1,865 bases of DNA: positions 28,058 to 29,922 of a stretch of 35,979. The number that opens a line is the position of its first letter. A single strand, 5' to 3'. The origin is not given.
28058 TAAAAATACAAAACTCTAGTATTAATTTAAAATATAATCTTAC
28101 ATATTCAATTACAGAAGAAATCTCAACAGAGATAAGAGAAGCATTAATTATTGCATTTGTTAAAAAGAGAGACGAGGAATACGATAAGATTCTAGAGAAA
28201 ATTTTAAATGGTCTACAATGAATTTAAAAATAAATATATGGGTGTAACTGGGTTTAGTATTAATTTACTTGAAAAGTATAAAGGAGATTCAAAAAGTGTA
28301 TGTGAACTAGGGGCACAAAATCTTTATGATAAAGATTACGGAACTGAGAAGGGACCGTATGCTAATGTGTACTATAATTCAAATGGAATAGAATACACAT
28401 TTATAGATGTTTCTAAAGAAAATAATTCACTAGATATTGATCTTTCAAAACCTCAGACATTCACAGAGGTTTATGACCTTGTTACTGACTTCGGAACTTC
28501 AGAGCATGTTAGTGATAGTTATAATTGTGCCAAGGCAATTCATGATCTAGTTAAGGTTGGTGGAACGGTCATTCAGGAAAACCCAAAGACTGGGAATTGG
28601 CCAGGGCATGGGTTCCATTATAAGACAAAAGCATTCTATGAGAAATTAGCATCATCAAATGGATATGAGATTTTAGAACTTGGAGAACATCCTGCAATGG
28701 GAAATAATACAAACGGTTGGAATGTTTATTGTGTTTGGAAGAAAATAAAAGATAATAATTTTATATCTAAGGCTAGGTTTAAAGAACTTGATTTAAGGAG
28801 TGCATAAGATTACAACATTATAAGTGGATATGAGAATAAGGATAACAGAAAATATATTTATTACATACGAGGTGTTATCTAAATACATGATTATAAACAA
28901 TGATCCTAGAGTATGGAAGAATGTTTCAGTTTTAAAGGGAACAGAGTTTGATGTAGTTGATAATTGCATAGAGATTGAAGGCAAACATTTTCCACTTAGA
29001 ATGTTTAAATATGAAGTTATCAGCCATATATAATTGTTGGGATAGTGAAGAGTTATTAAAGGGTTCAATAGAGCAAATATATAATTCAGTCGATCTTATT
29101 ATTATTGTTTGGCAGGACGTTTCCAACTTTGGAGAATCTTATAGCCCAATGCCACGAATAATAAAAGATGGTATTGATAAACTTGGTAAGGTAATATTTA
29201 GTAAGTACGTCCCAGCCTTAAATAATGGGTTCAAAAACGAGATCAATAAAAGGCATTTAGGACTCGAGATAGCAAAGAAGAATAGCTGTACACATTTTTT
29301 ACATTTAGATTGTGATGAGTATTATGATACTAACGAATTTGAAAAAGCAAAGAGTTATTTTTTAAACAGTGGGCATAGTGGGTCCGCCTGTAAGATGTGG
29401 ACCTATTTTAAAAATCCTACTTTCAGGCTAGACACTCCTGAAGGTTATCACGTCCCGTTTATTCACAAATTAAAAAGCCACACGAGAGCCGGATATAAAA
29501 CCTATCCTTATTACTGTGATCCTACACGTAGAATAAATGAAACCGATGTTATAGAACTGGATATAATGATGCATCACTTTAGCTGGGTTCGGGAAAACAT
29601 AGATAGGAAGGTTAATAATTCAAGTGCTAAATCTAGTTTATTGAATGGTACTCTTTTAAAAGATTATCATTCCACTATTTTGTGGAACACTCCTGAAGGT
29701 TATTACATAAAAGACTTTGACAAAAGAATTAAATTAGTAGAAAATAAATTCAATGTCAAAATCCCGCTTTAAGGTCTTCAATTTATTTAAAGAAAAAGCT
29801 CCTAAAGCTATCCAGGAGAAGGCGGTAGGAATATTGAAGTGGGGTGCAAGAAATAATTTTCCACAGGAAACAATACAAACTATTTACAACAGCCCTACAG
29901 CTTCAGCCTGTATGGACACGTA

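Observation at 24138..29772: Self-contained glycosyltransferase/methyltransferase operon wedged into the virion-structure module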

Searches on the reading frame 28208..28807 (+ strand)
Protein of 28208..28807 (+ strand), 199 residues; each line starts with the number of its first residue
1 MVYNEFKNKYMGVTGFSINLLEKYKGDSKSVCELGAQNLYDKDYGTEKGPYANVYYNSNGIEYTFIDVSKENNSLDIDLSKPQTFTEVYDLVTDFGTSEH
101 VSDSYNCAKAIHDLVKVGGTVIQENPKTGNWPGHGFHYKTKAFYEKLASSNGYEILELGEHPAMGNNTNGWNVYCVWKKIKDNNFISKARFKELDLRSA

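Call 5: search_protein_families(library=pfam, max_evalue=0.1, proteins=[window:28208-28807:+])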
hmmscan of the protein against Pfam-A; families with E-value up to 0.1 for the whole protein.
window:28208-28807:+ (199 aa): 2 families
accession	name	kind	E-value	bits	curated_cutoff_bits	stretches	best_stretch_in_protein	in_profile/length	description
PF13489.12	Methyltransf_23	-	6.3e-06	26.5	27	1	43-126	28-119/164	Methyltransferase domain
PF08242.18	Methyltransf_12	-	0.013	16.7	30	0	76-120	50-97/98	Methyltransferase domain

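Call 6: search_protein_families(library=phrogs, max_evalue=0.01, proteins=[window:28208-28807:+])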
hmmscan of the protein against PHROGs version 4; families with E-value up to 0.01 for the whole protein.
window:28208-28807:+ (199 aa): 0 families

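Call 18: search_protein_families(library=ncbifam, max_evalue=0.1, proteins=[window:28208-28807:+])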
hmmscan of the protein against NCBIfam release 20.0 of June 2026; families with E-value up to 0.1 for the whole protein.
window:28208-28807:+ (199 aa): 0 families

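Call 90: search_solved_structures(query=window:28208-28807:+, max_evalue=1)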
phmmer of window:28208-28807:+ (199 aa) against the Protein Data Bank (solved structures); distinct sequences matched with E-value up to 1: 3.
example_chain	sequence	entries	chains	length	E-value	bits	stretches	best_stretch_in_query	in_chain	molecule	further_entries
9wum_A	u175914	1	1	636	0.43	13.7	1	24-93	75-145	AT5G25930 protein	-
9w1s_A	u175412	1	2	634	0.43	13.7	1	24-93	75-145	AT5G25930 protein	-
1xg8_A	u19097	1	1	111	0.57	13.3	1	50-111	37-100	hypothetical protein SA0798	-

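Call 114: search_protein_families(library=padloc, max_evalue=0.01, proteins=[window:28208-28807:+])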
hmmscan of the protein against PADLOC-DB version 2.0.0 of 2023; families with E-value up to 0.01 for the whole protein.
window:28208-28807:+ (199 aa): 0 families

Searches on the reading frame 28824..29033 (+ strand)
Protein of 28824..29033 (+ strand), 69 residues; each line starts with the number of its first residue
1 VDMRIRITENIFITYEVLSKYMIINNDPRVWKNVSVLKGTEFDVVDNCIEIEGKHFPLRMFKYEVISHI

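Call 17: search_protein_families(library=pfam, max_evalue=0.1, proteins=[window:28824-29033:+])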
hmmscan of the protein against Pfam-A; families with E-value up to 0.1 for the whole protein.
window:28824-29033:+ (69 aa): 0 families

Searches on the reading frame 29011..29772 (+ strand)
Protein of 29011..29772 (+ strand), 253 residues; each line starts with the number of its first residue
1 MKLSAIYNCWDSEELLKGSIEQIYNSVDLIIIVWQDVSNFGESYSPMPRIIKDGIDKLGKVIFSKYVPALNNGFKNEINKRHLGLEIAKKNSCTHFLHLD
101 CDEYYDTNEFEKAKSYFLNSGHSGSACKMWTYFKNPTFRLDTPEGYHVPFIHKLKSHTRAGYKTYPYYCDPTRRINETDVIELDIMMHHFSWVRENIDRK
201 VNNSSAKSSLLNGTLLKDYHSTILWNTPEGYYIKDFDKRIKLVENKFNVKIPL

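Call 5: search_protein_families(library=pfam, max_evalue=0.1, proteins=[window:29011-29772:+])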
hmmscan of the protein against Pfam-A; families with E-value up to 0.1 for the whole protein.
window:29011-29772:+ (253 aa): 0 families

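Call 6: search_protein_families(library=phrogs, max_evalue=0.01, proteins=[window:29011-29772:+])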
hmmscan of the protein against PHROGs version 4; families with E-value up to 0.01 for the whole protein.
window:29011-29772:+ (253 aa): 0 families

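Call 18: search_protein_families(library=ncbifam, max_evalue=0.1, proteins=[window:29011-29772:+])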
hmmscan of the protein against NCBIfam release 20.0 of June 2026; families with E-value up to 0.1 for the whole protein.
window:29011-29772:+ (253 aa): 0 families

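Call 21: search_solved_structures(query=window:29011-29772:+, max_evalue=1)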
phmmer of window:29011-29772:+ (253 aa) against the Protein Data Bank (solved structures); distinct sequences matched with E-value up to 1: 1.
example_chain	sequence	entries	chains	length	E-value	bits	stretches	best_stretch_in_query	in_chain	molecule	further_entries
4gkf_A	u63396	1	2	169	0.71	12.4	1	183-240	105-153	CRISPR system Cmr subunit Cmr5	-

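Call 62: search_solved_structures(query=A4, max_evalue=10, show_alignments=2)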
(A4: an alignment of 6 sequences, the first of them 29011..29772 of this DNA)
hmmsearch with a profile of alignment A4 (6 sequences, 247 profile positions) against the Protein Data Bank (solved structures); distinct sequences matched with E-value up to 10: 0.

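Call 63: search_protein_families(library=pfam, alignment_id=A4, max_evalue=10)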
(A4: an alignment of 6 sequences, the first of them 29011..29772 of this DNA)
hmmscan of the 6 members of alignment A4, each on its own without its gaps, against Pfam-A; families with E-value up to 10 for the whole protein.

A. member 1, window:29011-29772:+ (253 aa): 0 families

B. families by the number of members that match (of 6 scanned): 3 families
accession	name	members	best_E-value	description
PF19087.6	DUF5776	1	0.016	Domain of unknown function (DUF5776)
PF22096.1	TagH_C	1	0.031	Teichoic acid transporter subunit TagH C-terminal domain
PF04820.20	Trp_halogenase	1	0.16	Tryptophan halogenase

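Call 69: find_homologous_proteins(query=A4, max_evalue=0.001)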
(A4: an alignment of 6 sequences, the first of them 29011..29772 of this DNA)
Query A4 (6 sequences) (253 aa, profile of the alignment): 603 proteins with E <= 0.001 among 2407 candidates; the best 120 are listed.
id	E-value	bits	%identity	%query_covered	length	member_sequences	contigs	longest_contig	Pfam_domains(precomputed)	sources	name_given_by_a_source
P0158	5.6e-126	437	100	100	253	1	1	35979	-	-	-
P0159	8.8e-126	437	57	98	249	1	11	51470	-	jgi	jgi:hypothetical protein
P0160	1.3e-124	433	60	99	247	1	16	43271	-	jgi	jgi:hypothetical protein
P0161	3.0e-124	432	44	98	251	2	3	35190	-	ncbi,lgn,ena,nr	ncbi:MAG: hypothetical protein EBW87_00185 [Burkholderiaceae bacterium]|nr:hypothetical protein [Bur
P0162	1.3e-123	430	55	99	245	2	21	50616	-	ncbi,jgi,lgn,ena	jgi:hypothetical protein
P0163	5.0e-122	424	59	98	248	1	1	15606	-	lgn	-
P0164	1.6e-121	423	82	100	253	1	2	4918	-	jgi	jgi:hypothetical protein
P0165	1.7e-118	413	55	98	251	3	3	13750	-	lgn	-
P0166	6.2e-118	411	56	98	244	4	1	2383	-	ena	-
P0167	1.1e-117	410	55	98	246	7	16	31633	-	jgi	jgi:hypothetical protein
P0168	1.1e-117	410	74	99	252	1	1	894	-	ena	-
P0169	1.2e-116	407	52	98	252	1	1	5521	-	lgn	-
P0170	1.4e-116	407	54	98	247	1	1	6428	-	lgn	-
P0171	3.7e-116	405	76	99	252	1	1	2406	-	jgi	jgi:hypothetical protein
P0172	4.3e-116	405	45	99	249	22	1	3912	-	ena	-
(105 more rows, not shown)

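Call 72: search_dna_similar(query=window:29011-29772:+, collection=phages, mode=protein, max_rows=25, max_evalue=0.01)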
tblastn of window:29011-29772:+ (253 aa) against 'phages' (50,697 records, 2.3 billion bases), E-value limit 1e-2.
Records with a match: 15; places in all: 15; records where one place covers at least 80% of the query: 15.
Best place of each record, by identity: <60% 15.
By first word of the organism name: Prevotella 15.
By host as written in the record: Prevotella sp. 15.
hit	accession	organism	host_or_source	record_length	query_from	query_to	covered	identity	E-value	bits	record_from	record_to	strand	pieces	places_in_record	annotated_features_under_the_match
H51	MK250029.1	Prevotella phage Lak-C1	Prevotella sp.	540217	2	212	83%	24.5%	8e-9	61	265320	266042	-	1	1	record has no annotation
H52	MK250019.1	Prevotella phage Lak-A2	Prevotella sp.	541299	2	212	83%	24.1%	2e-8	60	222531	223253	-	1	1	record has no annotation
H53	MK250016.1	Prevotella phage Lak-A1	Prevotella sp.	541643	2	212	83%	24.1%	2e-8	60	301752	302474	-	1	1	record has no annotation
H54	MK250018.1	Prevotella phage Lak-A1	Prevotella sp.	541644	2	212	83%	24.1%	2e-8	60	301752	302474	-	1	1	record has no annotation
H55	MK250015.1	Prevotella phage Lak-A1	Prevotella sp.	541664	2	212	83%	24.1%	2e-8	60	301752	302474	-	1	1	record has no annotation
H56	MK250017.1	Prevotella phage Lak-A1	Prevotella sp.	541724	2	212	83%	24.1%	2e-8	60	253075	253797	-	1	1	record has no annotation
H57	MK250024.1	Prevotella phage Lak-B5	Prevotella sp.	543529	2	212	83%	24.1%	8e-8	59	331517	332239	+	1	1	record has no annotation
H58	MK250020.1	Prevotella phage Lak-B1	Prevotella sp.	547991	2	212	83%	24.1%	8e-8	59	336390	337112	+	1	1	record has no annotation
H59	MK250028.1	Prevotella phage Lak-B9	Prevotella sp.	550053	2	212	83%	24.1%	8e-8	59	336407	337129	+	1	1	record has no annotation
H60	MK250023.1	Prevotella phage Lak-B4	Prevotella sp.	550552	2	212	83%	24.1%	8e-8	59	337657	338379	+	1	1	record has no annotation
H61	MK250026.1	Prevotella phage Lak-B7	Prevotella sp.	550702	2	212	83%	24.1%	8e-8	59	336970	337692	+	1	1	record has no annotation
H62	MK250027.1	Prevotella phage Lak-B8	Prevotella sp.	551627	2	212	83%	24.1%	8e-8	59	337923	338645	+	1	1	record has no annotation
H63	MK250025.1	Prevotella phage Lak-B6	Prevotella sp.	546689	2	212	83%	24.1%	9e-8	58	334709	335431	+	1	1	record has no annotation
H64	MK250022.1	Prevotella phage Lak-B3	Prevotella sp.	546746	2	212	83%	24.1%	9e-8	58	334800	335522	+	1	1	record has no annotation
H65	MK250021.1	Prevotella phage Lak-B2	Prevotella sp.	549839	2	212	83%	24.1%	9e-8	58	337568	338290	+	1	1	record has no annotation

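Call 114: search_protein_families(library=padloc, max_evalue=0.01, proteins=[window:29011-29772:+])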
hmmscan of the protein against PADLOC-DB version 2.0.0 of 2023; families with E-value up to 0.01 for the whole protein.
window:29011-29772:+ (253 aa): 0 families
